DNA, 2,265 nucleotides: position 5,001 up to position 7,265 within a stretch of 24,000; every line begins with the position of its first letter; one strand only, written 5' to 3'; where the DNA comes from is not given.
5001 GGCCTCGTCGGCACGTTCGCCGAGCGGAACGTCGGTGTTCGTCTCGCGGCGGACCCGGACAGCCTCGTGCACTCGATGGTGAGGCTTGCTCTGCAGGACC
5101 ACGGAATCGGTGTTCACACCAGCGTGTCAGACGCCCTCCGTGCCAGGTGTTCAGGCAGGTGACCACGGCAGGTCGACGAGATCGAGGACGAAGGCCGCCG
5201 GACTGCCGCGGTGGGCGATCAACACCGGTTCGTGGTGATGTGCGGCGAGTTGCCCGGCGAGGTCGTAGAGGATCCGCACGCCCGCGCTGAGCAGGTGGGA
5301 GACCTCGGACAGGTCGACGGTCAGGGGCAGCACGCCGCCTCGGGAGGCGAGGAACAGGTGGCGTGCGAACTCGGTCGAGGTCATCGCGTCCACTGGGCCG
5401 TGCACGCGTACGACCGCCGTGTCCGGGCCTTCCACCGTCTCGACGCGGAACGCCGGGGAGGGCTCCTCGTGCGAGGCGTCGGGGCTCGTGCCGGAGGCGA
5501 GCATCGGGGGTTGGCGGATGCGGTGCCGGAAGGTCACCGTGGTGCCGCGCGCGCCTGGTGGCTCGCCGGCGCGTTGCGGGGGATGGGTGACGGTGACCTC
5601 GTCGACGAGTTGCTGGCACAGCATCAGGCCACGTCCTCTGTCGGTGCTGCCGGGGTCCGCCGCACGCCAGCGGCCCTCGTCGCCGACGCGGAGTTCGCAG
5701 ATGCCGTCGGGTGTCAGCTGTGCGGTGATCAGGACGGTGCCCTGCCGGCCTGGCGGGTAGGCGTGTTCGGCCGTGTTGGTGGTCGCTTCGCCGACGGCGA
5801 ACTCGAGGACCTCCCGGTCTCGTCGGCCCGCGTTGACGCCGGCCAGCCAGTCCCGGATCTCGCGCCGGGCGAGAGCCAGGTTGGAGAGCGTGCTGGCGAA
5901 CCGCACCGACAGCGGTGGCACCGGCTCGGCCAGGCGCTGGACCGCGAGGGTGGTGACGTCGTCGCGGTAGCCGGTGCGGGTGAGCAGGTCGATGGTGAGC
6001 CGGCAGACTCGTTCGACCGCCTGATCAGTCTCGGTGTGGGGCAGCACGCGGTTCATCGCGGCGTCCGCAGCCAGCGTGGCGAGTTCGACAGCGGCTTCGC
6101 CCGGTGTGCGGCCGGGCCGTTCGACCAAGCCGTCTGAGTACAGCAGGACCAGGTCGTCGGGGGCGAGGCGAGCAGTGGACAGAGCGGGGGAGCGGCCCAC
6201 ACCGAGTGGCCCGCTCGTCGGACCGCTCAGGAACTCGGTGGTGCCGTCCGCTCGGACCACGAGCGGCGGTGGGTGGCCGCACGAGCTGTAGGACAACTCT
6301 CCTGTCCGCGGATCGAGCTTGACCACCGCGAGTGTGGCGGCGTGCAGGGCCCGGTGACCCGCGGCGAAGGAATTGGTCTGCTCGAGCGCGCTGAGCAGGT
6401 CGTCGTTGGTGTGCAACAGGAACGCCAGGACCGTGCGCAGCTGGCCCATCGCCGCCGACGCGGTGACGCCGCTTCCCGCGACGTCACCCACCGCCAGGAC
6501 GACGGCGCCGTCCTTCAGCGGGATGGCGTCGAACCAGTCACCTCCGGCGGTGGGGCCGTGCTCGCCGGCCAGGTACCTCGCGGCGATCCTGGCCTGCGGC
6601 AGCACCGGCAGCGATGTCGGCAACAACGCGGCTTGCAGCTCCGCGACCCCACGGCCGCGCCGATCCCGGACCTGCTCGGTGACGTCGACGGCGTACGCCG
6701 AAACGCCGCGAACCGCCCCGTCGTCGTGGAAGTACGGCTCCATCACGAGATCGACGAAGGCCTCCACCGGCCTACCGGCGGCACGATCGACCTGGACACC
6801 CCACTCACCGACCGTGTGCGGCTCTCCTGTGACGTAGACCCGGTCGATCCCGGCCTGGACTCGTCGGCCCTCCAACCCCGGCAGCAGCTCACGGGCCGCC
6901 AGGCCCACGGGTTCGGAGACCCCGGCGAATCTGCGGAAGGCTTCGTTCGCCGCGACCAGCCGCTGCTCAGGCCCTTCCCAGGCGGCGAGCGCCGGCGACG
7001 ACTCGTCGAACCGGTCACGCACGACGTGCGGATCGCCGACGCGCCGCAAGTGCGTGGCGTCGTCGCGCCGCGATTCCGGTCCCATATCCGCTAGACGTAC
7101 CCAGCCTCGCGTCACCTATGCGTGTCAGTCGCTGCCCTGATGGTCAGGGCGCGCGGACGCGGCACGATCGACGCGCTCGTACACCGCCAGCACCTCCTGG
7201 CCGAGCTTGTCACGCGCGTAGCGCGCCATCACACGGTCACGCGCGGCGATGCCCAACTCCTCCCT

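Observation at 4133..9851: Partner-switching island with 4 STAS, 3 RsbW-like kinase and 1 PP2C modules but no SigB/SigF-type sigma gene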

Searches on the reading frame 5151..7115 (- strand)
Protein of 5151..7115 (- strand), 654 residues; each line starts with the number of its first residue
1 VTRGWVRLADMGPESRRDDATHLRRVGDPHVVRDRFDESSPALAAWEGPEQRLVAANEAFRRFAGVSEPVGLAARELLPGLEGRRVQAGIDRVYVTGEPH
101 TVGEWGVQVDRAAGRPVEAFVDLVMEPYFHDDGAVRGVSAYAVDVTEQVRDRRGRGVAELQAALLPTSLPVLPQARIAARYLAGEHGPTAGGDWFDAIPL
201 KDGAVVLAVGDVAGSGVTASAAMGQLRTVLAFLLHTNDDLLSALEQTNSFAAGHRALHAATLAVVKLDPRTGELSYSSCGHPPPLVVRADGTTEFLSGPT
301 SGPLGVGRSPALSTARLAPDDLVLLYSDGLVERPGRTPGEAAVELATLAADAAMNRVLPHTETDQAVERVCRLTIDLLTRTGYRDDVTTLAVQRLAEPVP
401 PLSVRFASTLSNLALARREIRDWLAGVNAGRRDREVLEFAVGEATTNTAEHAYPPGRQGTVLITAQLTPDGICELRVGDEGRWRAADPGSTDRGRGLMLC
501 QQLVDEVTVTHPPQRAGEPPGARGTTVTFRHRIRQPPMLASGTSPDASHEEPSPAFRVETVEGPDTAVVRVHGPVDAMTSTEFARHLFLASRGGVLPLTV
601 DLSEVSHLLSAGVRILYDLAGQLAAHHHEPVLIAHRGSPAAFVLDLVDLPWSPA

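Call 5: search_protein_families(library=pfam, proteins=[window:5151-7115:-], max_evalue=0.01)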
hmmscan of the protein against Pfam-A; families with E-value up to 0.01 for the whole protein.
window:5151-7115:- (654 aa): 7 families
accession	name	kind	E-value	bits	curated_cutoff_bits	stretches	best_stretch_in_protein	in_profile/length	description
PF07228.17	SpoIIE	-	4.8e-36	125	25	1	202-394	2-191/192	Stage II sporulation protein E (SpoIIE)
PF13581.12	HATPase_c_2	-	1.2e-18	67.8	27.4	1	406-513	1-118/127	Histidine kinase-like ATPase domain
PF08448.16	PAS_4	-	7.9e-10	39.4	23.1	1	37-150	2-110/110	PAS fold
PF01740.26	STAS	-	1e-06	28.9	22.6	1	559-639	3-84/106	STAS domain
PF02518.31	HATPase_c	-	0.00015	22.6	26.4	1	433-531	2-107/111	Histidine kinase-, DNA gyrase B-, and HSP90-like ATPase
PF13466.11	STAS_2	-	0.0002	21.9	29.2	1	569-636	1-67/80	STAS domain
PF13559.11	DUF4129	-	0.0057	17.1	24.8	0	326-353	10-37/69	Domain of unknown function (DUF4129)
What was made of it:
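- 5151..7115 (-): Rv1364c-type multidomain regulator: PAS - PP2C(SpoIIE) - GHKL Ser kinase - STAS. NCBI start is 7085. Pfam (call 5).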

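Call 17: search_solved_structures(query=window:5151-7115:-, max_evalue=0.001, show_alignments=1)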
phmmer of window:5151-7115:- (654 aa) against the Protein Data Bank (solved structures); distinct sequences matched with E-value up to 0.001: 5.
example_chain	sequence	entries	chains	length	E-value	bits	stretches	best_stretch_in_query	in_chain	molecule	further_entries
3ke6_A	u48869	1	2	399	3.5e-68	233.9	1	167-541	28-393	Protein Rv1364c/MT1410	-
3k3c_A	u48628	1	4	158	2.8e-22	82.3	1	25-154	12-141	Protein Rv1364c/MT1410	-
3kx0_X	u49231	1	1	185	2.9e-22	82.2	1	24-155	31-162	Uncharacterized protein Rv1364c/MT1410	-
3k3d_A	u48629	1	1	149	2.9e-22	82.2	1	25-154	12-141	Protein Rv1364c/MT1410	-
1sbo_A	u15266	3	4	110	0.00075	21.4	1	557-622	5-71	Putative anti-sigma factor antagonist TM1442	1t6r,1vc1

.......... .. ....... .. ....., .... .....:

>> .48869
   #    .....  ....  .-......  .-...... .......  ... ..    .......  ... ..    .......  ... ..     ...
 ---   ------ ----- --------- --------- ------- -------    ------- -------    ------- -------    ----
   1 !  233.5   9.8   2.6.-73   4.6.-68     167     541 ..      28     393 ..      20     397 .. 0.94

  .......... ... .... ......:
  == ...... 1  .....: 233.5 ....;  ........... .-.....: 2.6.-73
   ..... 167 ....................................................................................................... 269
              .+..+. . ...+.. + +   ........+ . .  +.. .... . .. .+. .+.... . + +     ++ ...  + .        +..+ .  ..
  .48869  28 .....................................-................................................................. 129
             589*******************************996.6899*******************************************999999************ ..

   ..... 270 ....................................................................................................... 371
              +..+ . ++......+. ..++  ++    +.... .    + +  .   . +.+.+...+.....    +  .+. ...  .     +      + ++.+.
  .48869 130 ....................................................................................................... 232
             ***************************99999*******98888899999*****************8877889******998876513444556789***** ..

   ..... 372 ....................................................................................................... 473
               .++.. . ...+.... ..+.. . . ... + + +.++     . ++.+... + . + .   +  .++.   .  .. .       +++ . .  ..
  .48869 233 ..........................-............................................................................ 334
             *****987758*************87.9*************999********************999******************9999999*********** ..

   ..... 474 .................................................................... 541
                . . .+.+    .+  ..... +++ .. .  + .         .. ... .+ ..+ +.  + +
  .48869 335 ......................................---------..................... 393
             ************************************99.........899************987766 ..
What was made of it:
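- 5151..7115 (-): PDB 3KE6 (Rv1364c phosphatase-kinase) E 3.5e-68 over residues 167-541, and 3K3C (PAS) E 3e-22 (call 17).
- On RsbV/RsbW/RsbU-type partner-switching system: The alignment to the Rv1364c phosphatase domain shows the GGDWFD, GDVxG, DG and DD motifs (call 17).
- On Rv1364c-type multidomain regulator: PDB 3KE6 E 3.5e-68 and 3K3C E 3e-22 (call 17).
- Rv1364c homology: call 17.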

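Call 21: search_protein_families(library=ncbifam, proteins=[window:5151-7115:-], max_evalue=0.001)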
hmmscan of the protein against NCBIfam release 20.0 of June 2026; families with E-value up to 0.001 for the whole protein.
window:5151-7115:- (654 aa): 6 families
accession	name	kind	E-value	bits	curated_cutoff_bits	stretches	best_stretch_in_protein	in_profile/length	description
NF041045.1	RsbA_anti_sig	subfamily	1.2e-08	34.6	210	1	384-513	162-292/303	anti-sigma factor RsbA family regulatory protein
TIGR01925.2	spIIAB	equivalog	1.8e-06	27.9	135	1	403-482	4-82/137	anti-sigma F factor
TIGR00377.1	ant_ant_sig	superfamily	8.8e-06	25.6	53.45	1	556-635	3-83/108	anti-sigma factor antagonist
NF003144.0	PRK04069.1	equivalog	6.5e-05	22.4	145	0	432-482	38-87/161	anti-sigma B factor RsbW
TIGR01924.1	rsbW_low_gc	equivalog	0.00019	20.9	155.05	0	433-482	39-87/159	anti-sigma B factor RsbW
TIGR02865.1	spore_II_E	equivalog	0.00021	19.5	490.8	1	184-340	560-717/764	stage II sporulation protein E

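Call 48: find_homologous_proteins(query=window:5151-7115:-, max_evalue=1e-30)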
Query window:5151-7115:- (654 aa): 1212 proteins with E <= 1e-30 among 8000 candidates; the best 120 are listed.
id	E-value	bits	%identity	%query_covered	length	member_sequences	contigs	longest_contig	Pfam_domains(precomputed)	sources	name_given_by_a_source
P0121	0.0e+0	1426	100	98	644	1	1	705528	PF01740.27,PF13581.13,PF08448.17,PF07228.18,PF13466.13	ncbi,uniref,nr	ncbi:hypothetical protein GCM10011609_33060 [Lentzea pudingi]|uniref:Serine phosphatase RsbU, regula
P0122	1.4e-236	805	62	97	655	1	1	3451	PF01740.27,PF13581.13,PF08448.17,PF02518.32,PF07228.18,PF13466.13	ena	-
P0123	1.4e-234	799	60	98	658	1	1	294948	PF01740.27,PF13581.13,PF08448.17,PF02518.32,PF07228.18,PF13466.13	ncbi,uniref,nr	ncbi:SpoIIE family protein phosphatase [Lentzea kentuckyensis]|uniref:SpoIIE family protein phosphat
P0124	7.4e-233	793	62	96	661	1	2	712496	PF01740.27,PF13581.13,PF08448.17,PF02518.32,PF07228.18,PF13466.13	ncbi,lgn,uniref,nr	ncbi:SpoIIE family protein phosphatase [Lentzea sp. NEAU-D13]|uniref:SpoIIE family protein phosphata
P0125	4.5e-212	724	55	96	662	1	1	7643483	PF01740.27,PF13581.13,PF08448.17,PF02518.32,PF07228.18,PF13466.13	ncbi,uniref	ncbi:SpoIIE family protein phosphatase [Lentzea sp. CA-135723]|uniref:SpoIIE family protein phosphat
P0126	5.4e-193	661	55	96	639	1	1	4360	PF01740.27,PF13581.13,PF08448.17,PF02518.32,PF07228.18,PF13466.13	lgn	-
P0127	7.3e-184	631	52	97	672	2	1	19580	PF01740.27,PF13581.13,PF08448.17,PF02518.32,PF07228.18,PF13466.13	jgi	jgi:serine phosphatase RsbU (regulator of sigma subunit)/anti-sigma regulatory factor (Ser/Thr prote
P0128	3.9e-181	622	52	96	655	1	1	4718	PF01740.27,PF13581.13,PF08448.17,PF07228.18,PF13466.13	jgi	jgi:PAS domain S-box-containing protein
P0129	1.1e-178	614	52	96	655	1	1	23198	PF13426.14,PF01740.27,PF13581.13,PF08448.17,PF02518.32,PF07228.18,PF13466.13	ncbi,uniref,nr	ncbi:STAS domain-containing protein [Geodermatophilus sp. DF01-2]|uniref:SpoIIE family protein phosp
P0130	9.8e-177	607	51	96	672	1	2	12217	PF01740.27,PF13581.13,PF08448.17,PF02518.32,PF07228.18,PF13466.13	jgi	jgi:serine phosphatase RsbU (regulator of sigma subunit)/anti-sigma regulatory factor (Ser/Thr prote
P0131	1.0e-176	607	51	96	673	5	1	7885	PF01740.27,PF13581.13,PF08448.17,PF02518.32,PF07228.18,PF13466.13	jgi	jgi:PAS domain S-box-containing protein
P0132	2.2e-176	606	51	97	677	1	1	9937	PF01740.27,PF13581.13,PF08448.17,PF02518.32,PF07228.18,PF13466.13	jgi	jgi:serine phosphatase RsbU (regulator of sigma subunit)/anti-sigma regulatory factor (Ser/Thr prote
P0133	3.7e-176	606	47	96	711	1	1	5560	PF13426.14,PF01740.27,PF13581.13,PF08448.17,PF07228.18,PF13466.13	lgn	-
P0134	2.9e-175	603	51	96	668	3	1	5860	PF01740.27,PF13581.13,PF08448.17,PF02518.32,PF07228.18,PF13466.13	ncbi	-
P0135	4.5e-172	592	49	96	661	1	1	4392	PF01740.27,PF13581.13,PF08448.17,PF02518.32,PF07228.18,PF13466.13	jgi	jgi:serine phosphatase RsbU (regulator of sigma subunit)/anti-sigma regulatory factor (Ser/Thr prote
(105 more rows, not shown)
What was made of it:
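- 5151..7115 (-): More than 1200 relatives at E<=1e-30, and all 120 listed share the four-domain architecture (call 48).
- On Rv1364c-type multidomain regulator: All 120 listed homologues have the same architecture (call 48).
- Checked: NCBI starts the 654-aa ORF at 7085 (644 aa, call 48).
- The architecture is ubiquitous (call 48).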

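Call 49: find_encoding_contigs(protein=P0123, flank=8000, max_places=1)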
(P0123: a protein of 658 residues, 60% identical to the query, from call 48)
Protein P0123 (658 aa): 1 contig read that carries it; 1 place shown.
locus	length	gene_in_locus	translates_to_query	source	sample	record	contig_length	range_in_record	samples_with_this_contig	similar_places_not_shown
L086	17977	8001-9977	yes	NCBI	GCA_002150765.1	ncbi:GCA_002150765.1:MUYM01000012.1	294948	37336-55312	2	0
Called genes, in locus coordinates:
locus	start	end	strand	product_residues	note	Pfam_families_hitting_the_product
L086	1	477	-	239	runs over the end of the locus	PF13714:PEP_mutase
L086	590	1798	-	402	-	PF01590:GAF, PF13185:GAF_2, PF13492:GAF_3, PF07228:SpoIIE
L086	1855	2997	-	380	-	PF04107:GCS2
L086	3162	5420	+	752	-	PF00199:Catalase, PF06628:Catalase-rel, PF18011:Catalase_C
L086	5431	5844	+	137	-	PF12796:Ank_2, PF13857:Ank_5 (weak), PF00023:Ank (faint), PF13606:Ank_3 (faint), PF13637:Ank_4 (weak)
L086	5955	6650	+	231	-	PF01590:GAF, PF13185:GAF_2, PF03861:ANTAR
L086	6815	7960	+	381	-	PF08323:Glyco_transf_5 (faint), PF13439:Glyco_transf_4, PF13477:Glyco_trans_4_2 (weak), PF13579:Glyco_trans_4_4, PF00534:Glycos_transf_1, PF13692:Glyco_trans_1_4, PF13524:Glyco_trans_1_2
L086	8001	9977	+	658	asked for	PF08448:PAS_4, PF07228:SpoIIE, PF13581:HATPase_c_2, PF02518:HATPase_c, PF01740:STAS, PF13466:STAS_2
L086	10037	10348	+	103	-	PF19730:DUF6221 (faint)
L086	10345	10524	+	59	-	-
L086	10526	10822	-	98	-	-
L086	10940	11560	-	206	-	PF12277:DUF3618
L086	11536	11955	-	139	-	PF07332:Phage_holin_3_6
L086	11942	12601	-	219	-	-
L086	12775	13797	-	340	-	PF00296:Bac_luciferase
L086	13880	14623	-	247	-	PF00106:adh_short, PF08659:KR, PF23441:SDR, PF13561:adh_short_C2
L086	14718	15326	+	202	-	PF00440:TetR_N, PF16925:TetR_C_13 (weak)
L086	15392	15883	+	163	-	PF00255:GSHPx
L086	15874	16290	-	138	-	PF00383:dCMP_cyt_deam_1, PF14437:MafB19-deam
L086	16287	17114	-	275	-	PF00296:Bac_luciferase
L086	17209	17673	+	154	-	PF01047:MarR, PF12802:MarR_2 (weak), PF13404:HTH_AsnC-type, PF13412:HTH_24, PF01037:AsnC_trans_reg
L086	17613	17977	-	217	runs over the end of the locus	PF01810:LysE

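Call 50: find_encoding_contigs(protein=P0124, flank=8000, max_places=1)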
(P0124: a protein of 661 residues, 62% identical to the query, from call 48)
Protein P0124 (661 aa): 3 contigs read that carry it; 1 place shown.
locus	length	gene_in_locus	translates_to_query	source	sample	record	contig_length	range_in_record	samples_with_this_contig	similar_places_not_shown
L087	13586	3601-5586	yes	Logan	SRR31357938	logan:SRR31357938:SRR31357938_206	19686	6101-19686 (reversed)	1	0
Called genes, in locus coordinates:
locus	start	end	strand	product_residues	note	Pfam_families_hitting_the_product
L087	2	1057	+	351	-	?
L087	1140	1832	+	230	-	PF01590:GAF, PF13185:GAF_2, PF03861:ANTAR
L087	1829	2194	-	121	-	PF01740:STAS, PF13466:STAS_2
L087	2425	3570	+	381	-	PF08323:Glyco_transf_5 (faint), PF13439:Glyco_transf_4, PF13477:Glyco_trans_4_2 (faint), PF13579:Glyco_trans_4_4, PF20706:GT4-conflict (weak), PF00534:Glycos_transf_1, PF13692:Glyco_trans_1_4, PF13524:Glyco_trans_1_2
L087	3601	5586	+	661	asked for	PF08448:PAS_4, PF07228:SpoIIE, PF13581:HATPase_c_2, PF02518:HATPase_c, PF01740:STAS, PF13466:STAS_2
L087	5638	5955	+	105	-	PF19730:DUF6221 (faint)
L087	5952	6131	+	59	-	-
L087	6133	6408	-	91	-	-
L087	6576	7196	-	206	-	-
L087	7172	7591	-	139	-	PF07332:Phage_holin_3_6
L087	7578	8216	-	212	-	-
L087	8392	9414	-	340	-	PF00296:Bac_luciferase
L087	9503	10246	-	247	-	PF00106:adh_short, PF08659:KR, PF23441:SDR, PF13561:adh_short_C2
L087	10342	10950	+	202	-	PF00440:TetR_N, PF16925:TetR_C_13 (weak)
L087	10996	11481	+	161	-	PF00255:GSHPx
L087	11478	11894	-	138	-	PF00383:dCMP_cyt_deam_1, PF14437:MafB19-deam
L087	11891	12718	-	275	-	PF00296:Bac_luciferase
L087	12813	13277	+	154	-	PF01047:MarR, PF12802:MarR_2 (weak), PF13404:HTH_AsnC-type, PF13412:HTH_24, PF01037:AsnC_trans_reg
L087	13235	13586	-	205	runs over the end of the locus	PF01810:LysE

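Call 51: find_encoding_contigs(protein=P0125, flank=8000, max_places=1)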
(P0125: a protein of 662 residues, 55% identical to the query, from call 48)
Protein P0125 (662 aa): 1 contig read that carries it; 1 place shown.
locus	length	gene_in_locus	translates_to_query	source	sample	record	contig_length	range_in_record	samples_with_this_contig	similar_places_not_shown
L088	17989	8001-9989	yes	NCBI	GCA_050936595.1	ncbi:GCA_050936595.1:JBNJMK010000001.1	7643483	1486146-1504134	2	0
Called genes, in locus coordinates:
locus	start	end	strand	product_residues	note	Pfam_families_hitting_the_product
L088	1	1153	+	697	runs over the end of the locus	PF00912:Transgly, PF00905:Transpeptidase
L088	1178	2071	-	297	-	PF04072:LCM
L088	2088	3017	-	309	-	PF20062:DUF6461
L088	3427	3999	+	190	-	-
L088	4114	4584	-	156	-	-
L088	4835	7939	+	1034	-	PF00486:Trans_reg_C, PF13428:TPR_14 (faint), PF03704:BTAD, PF13176:TPR_7 (faint), PF13181:TPR_8 (faint), PF13374:TPR_10 (faint), PF17874:TPR_MalT, PF13424:TPR_12, +2 more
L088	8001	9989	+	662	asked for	PF08448:PAS_4 (weak), PF07228:SpoIIE, PF13581:HATPase_c_2, PF02518:HATPase_c (weak), PF01740:STAS (weak), PF13466:STAS_2 (weak)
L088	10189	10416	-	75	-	-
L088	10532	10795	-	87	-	-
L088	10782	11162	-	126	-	-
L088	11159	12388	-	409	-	PF01566:Nramp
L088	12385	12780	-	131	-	-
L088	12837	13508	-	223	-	PF00106:adh_short, PF08659:KR (faint), PF13561:adh_short_C2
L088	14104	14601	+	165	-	PF05257:CHAP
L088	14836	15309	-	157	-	PF03737:RraA-like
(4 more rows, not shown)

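Call 67: search_protein_families(library=pfam, proteins=[L087:1829-2194:-, L086:6815-7960:+], max_evalue=0.01)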
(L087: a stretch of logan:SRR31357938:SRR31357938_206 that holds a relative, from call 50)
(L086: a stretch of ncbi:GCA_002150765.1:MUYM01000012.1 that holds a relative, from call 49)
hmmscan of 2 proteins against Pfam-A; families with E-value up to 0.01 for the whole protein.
L087:1829-2194:- (121 aa): 2 families
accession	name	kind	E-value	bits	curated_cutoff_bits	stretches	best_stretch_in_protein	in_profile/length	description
PF01740.26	STAS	-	2.5e-14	53.3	22.6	1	17-117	5-106/106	STAS domain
PF13466.11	STAS_2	-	4.7e-08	33.6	29.2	1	27-105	3-80/80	STAS domain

L086:6815-7960:+ (381 aa): 8 families
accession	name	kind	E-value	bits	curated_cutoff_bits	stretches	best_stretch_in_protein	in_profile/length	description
PF00534.26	Glycos_transf_1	-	1.8e-30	106.1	26.4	1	205-345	25-171/172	Glycosyl transferases group 1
PF13439.12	Glyco_transf_4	-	3e-26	92.9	28.5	1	18-181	3-169/170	Glycosyltransferase Family 4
PF13692.12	Glyco_trans_1_4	-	3.3e-25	89.4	27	1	208-331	15-141/142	Glycosyl transferases group 1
PF13579.12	Glyco_trans_4_4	-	9.8e-25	88.2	29.7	1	18-177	2-158/158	Glycosyl transferase 4-like domain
PF13524.12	Glyco_trans_1_2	-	2.3e-08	34.5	25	1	220-360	12-142/144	Glycosyl transferase-like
PF08323.17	Glyco_transf_5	-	4e-08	33.7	22.7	1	84-132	118-172/239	Starch synthase catalytic domain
PF13477.12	Glyco_trans_4_2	-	2.1e-07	31.6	23.4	1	20-139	10-120/139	Glycosyl transferase 4-like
PF20706.3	GT4-conflict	-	7.1e-05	22.4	26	1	97-356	83-381/385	Family 4 Glycosyltransferase in conflict systems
